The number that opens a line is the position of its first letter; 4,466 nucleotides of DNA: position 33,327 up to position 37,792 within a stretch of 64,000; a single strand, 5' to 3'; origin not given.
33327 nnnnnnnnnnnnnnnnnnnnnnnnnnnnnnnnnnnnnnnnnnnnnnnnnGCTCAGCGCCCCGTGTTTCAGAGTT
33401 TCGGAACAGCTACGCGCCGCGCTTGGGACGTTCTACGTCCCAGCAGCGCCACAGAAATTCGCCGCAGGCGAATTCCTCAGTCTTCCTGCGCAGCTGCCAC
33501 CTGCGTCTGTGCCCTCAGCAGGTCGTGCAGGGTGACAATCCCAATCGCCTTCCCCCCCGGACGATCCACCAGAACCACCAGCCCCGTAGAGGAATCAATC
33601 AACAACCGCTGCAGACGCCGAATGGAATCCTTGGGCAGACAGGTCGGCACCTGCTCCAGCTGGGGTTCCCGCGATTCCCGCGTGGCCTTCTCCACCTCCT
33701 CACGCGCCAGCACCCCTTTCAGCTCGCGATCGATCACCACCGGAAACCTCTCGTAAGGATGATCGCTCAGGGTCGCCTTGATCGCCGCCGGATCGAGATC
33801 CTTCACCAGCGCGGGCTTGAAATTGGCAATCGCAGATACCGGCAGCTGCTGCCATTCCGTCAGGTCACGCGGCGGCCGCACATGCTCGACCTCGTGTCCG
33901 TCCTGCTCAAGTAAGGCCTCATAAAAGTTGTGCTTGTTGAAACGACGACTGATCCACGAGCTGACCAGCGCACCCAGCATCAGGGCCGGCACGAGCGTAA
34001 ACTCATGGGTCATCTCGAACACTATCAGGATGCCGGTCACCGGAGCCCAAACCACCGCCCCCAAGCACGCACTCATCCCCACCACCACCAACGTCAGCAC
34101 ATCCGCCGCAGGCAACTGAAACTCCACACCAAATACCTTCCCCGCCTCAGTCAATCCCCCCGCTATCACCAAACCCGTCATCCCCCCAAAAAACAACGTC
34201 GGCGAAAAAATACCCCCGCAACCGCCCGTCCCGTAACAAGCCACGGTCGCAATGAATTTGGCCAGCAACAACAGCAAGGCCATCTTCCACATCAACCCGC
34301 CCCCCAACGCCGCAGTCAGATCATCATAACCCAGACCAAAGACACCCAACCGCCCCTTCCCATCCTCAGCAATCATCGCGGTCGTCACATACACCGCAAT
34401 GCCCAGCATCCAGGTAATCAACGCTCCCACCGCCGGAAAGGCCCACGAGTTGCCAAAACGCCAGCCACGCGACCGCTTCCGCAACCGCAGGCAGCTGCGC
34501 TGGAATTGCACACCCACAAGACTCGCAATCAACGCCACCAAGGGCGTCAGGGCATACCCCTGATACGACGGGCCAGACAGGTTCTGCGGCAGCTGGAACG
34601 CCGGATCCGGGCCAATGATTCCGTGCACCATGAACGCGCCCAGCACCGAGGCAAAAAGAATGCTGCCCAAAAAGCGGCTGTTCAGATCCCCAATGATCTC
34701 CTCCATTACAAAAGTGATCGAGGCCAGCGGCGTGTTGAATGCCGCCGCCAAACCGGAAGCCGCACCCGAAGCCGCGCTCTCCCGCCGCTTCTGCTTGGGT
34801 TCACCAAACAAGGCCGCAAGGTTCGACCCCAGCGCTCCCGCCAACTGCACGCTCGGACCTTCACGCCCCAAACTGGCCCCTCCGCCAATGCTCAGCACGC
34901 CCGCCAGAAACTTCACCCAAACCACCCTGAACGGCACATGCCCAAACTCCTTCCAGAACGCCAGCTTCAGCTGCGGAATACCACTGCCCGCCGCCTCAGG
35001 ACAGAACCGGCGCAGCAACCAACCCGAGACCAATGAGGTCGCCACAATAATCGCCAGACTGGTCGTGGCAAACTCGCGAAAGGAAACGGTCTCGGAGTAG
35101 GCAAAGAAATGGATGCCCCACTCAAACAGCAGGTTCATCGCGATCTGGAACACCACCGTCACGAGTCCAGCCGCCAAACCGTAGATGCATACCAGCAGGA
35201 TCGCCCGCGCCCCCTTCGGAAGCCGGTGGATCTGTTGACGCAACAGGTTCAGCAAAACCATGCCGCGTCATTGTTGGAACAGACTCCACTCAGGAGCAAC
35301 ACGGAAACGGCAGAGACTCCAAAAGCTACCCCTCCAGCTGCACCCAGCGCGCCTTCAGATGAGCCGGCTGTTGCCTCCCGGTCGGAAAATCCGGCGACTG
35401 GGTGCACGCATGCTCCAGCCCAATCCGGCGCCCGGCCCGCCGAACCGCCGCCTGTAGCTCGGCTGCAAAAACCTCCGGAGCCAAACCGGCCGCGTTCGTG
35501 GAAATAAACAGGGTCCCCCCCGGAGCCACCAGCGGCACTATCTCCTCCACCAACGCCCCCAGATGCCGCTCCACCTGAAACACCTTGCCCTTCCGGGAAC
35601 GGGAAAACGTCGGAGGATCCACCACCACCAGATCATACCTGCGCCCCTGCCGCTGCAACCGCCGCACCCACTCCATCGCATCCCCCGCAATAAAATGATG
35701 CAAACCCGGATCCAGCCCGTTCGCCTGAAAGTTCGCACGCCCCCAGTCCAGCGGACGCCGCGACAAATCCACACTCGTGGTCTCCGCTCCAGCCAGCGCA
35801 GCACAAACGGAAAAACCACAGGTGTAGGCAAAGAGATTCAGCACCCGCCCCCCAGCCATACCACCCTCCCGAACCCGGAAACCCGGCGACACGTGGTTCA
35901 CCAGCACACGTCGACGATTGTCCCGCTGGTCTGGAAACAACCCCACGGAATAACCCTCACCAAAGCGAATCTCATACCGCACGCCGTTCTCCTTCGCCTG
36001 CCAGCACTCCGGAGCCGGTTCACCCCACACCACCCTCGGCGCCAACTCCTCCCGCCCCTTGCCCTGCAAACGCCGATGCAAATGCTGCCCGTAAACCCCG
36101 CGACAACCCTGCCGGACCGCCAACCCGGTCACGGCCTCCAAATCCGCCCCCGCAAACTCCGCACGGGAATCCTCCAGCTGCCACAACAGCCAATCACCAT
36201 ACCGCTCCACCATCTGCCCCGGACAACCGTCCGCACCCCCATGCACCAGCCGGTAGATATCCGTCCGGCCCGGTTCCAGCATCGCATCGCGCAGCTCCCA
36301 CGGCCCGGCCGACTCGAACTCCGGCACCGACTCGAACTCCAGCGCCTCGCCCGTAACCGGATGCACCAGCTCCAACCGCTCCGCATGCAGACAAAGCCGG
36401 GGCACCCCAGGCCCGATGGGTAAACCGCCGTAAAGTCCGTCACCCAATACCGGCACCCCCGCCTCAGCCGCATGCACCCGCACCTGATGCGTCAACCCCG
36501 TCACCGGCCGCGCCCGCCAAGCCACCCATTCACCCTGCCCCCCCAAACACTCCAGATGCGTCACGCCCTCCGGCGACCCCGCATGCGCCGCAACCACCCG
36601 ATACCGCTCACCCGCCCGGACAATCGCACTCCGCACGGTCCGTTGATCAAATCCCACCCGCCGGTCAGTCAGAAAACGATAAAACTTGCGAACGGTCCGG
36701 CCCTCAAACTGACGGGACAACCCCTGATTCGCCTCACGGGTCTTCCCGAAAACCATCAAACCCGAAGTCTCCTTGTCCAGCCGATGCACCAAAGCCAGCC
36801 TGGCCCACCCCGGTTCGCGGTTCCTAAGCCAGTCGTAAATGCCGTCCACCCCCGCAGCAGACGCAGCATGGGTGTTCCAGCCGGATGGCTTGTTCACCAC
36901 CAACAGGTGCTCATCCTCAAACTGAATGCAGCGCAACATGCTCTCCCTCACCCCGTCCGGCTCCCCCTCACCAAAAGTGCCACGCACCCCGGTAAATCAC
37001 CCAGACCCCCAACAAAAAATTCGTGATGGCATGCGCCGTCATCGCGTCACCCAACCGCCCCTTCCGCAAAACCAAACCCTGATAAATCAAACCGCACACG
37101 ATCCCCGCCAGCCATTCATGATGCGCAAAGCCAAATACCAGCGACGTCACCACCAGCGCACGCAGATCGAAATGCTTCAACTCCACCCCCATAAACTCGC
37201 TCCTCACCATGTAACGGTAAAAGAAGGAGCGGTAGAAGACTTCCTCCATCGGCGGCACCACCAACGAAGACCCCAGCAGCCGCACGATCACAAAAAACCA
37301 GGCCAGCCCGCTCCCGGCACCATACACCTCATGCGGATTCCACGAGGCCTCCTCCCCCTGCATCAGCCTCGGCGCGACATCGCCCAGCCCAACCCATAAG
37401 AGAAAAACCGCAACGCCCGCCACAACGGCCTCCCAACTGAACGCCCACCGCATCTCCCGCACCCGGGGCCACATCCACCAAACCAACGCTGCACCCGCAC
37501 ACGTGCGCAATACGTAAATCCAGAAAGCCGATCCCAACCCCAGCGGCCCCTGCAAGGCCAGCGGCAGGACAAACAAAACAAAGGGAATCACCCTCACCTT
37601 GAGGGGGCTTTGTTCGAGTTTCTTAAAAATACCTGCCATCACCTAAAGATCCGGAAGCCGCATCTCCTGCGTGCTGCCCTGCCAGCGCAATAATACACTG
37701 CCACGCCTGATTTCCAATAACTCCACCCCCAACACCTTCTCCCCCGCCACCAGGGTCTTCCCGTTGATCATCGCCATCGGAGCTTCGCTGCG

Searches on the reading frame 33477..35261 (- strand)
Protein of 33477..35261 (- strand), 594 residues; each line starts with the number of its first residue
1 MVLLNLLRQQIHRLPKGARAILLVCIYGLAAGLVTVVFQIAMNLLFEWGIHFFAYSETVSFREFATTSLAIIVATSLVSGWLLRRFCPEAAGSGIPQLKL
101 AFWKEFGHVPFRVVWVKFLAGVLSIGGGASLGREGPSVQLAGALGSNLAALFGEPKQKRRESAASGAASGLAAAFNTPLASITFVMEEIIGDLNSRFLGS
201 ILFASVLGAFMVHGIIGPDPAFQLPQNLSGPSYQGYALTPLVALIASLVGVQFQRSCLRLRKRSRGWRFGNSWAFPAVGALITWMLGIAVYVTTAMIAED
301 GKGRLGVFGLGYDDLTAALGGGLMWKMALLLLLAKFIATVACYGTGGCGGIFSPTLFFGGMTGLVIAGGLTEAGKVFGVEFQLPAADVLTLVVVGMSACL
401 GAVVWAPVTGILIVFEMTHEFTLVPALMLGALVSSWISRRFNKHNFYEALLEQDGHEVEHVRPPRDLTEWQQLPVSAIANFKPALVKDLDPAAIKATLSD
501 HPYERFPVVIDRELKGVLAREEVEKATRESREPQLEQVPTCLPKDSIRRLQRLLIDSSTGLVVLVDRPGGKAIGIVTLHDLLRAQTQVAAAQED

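Call 18: search_protein_families(library=pfam, proteins=[window:33477-35261:-], max_evalue=0.00001)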
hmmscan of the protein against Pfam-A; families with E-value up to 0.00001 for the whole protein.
window:33477-35261:- (594 aa): 2 families
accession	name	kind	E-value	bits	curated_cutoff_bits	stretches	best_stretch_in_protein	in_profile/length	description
PF00654.25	Voltage_CLC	-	2.1e-83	280.8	24.8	1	76-439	2-346/346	Voltage gated chloride channel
PF00571.33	CBS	-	1.9e-08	34.9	24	0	537-584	8-54/57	CBS domain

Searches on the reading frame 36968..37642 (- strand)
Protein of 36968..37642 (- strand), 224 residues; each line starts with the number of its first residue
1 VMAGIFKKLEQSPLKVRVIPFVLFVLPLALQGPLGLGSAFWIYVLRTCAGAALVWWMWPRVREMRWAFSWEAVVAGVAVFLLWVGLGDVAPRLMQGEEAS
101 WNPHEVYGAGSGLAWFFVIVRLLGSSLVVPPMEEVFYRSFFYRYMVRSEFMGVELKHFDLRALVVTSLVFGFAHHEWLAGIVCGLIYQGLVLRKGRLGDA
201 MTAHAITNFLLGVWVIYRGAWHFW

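Call 18: search_protein_families(library=pfam, proteins=[window:36968-37642:-], max_evalue=0.00001)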
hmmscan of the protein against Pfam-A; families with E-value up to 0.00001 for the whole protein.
window:36968-37642:- (224 aa): 1 family
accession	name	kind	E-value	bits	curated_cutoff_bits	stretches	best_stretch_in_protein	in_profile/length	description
PF02517.21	Rce1-like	-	5.7e-13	49.4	22.4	1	118-210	4-93/93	Type II CAAX prenyl endopeptidase Rce1-like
